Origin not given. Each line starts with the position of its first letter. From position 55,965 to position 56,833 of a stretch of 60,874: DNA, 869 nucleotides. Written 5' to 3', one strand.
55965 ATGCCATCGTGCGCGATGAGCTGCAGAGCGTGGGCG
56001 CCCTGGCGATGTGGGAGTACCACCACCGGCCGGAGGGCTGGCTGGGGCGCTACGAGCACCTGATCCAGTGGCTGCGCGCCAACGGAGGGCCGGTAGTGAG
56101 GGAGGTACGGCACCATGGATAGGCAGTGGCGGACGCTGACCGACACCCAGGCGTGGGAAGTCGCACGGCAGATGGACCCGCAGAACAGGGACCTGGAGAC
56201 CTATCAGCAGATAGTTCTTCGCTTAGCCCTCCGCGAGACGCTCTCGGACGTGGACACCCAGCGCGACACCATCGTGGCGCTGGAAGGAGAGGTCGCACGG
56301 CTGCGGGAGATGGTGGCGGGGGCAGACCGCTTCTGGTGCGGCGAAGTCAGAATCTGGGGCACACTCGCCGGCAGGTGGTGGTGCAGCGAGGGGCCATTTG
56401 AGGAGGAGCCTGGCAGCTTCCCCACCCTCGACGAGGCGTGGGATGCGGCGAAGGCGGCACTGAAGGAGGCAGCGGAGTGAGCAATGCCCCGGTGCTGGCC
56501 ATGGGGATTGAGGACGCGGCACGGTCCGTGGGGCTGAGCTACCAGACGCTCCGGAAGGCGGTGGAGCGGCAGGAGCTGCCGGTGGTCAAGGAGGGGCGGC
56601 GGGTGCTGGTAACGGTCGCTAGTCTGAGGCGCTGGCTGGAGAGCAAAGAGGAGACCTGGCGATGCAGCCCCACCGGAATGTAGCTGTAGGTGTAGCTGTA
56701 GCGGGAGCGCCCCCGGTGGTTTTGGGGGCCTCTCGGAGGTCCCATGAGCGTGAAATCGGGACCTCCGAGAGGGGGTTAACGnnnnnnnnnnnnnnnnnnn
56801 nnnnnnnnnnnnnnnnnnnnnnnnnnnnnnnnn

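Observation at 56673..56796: A 45-kb prophage sits exactly on the groEL stop codon and rebuilds the gene end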

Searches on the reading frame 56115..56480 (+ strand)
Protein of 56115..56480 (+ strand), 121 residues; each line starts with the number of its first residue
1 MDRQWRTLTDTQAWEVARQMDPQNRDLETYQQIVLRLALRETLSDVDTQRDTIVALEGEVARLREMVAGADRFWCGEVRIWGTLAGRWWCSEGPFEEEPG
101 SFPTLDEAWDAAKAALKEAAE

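Call 16: search_protein_families(library=phrogs, proteins=[window:56115-56480:+], max_evalue=0.00001)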
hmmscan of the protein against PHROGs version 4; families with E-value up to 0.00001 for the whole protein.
window:56115-56480:+ (121 aa): 0 families

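Call 46: search_protein_families(library=pfam, proteins=[window:56115-56480:+], max_evalue=10)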
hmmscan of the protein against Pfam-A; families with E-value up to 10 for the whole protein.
window:56115-56480:+ (121 aa): 1 family
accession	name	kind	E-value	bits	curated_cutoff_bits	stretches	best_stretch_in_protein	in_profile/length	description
PF20919.3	DHU1_N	-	0.31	10.7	26.7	1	10-67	238-293/370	DWD hypersensitive to UV-B 1, N-terminal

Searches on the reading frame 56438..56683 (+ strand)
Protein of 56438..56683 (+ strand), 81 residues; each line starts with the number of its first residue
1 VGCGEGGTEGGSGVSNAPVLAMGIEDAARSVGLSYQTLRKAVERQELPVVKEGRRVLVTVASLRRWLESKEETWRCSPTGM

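Call 7: search_protein_families(library=pfam, proteins=[window:56438-56683:+])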
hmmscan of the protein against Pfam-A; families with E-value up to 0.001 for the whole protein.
window:56438-56683:+ (81 aa): 1 family
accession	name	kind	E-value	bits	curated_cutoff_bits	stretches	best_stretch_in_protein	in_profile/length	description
PF12728.13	HTH_17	-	1.6e-09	38.3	27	1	22-70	2-50/51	Helix-turn-helix domain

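Call 16: search_protein_families(library=phrogs, proteins=[window:56438-56683:+], max_evalue=0.00001)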
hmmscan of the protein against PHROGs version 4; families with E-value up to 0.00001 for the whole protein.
window:56438-56683:+ (81 aa): 3 families
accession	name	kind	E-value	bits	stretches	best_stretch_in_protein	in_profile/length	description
phrog_7338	-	unknown function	2.6e-08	35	1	21-73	30-83/87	-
phrog_1864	-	unknown function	6.9e-08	33.3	1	19-73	18-72/73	-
phrog_66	-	integration and excision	5.8e-07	30.5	1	18-72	90-145/412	excisionase and transcriptional regulator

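Call 46: search_protein_families(library=pfam, proteins=[window:56438-56683:+], max_evalue=10)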
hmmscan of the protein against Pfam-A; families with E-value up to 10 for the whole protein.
window:56438-56683:+ (81 aa): 5 families
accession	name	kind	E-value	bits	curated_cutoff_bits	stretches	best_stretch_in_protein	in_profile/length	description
PF12728.13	HTH_17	-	1.6e-09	38.3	27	1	22-70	2-50/51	Helix-turn-helix domain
PF13551.12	HTH_29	-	0.0017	18.9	28.1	1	23-46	13-37/64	Winged helix-turn helix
PF00376.29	MerR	-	0.22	11.8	28.2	1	24-40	2-18/38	MerR family regulatory protein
PF14210.11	DUF4322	-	0.24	11.8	27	0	17-43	39-65/66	Domain of unknown function (DUF4322)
PF07453.19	NUMOD1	-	0.35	11.6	22.8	1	24-41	19-36/37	NUMOD1 domain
